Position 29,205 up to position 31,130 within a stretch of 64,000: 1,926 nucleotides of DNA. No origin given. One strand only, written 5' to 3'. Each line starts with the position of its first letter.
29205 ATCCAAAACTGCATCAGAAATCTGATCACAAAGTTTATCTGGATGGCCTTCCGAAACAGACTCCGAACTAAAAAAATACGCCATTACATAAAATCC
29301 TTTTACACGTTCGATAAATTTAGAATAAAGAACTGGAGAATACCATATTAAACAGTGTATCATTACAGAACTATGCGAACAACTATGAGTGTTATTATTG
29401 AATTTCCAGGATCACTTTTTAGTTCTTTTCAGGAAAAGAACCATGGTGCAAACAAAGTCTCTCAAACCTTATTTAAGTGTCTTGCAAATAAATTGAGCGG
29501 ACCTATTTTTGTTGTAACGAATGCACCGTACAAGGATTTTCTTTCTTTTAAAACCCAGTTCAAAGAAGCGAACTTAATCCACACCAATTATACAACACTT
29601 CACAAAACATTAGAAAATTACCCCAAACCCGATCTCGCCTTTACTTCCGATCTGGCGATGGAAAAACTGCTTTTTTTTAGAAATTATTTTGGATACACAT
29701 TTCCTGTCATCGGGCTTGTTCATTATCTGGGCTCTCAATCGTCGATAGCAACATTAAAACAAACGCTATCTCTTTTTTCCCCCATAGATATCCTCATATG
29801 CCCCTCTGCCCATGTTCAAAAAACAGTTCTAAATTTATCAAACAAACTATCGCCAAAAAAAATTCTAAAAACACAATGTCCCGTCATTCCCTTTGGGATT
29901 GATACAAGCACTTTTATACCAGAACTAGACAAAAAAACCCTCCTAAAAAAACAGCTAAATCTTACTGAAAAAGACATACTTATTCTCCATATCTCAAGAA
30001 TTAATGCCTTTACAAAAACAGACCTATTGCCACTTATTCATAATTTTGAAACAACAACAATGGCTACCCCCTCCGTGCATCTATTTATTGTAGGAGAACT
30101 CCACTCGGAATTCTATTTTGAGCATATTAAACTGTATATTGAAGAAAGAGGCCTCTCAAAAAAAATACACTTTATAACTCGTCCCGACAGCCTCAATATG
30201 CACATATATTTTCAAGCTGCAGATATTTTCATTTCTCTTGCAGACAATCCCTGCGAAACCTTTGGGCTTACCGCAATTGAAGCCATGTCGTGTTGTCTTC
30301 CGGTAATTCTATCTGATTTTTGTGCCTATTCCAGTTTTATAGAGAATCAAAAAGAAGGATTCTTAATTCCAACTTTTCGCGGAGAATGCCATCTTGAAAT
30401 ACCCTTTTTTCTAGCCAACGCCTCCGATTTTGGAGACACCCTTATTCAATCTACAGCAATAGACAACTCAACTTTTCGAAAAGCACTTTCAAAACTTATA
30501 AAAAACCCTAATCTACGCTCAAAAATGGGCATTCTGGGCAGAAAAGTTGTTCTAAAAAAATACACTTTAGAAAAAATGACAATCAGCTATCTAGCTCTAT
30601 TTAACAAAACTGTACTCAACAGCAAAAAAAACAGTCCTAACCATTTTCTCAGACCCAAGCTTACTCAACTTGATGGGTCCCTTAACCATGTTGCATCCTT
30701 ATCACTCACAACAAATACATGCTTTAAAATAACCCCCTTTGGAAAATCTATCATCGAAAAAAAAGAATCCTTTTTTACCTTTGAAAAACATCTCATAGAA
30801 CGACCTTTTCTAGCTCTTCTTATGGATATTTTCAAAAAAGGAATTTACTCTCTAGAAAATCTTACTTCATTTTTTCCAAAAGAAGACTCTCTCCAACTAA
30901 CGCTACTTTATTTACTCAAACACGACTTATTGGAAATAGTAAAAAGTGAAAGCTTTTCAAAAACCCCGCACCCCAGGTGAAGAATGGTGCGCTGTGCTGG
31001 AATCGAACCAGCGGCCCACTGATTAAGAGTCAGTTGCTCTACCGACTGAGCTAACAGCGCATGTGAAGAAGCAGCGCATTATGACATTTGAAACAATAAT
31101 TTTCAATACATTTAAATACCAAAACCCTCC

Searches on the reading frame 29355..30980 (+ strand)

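Call 49: search_protein_families(library=pfam, proteins=[window:29355-30980:+], max_evalue=0.001)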
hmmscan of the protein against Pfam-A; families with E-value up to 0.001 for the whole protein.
window:29355-30980:+ (541 aa): 2 families
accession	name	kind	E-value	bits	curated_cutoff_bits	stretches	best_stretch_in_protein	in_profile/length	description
PF00534.26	Glycos_transf_1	-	8.5e-23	81.2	26.4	1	195-340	3-142/172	Glycosyl transferases group 1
PF13692.12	Glyco_trans_1_4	-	3.1e-13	50.6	27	1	209-339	3-125/142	Glycosyl transferases group 1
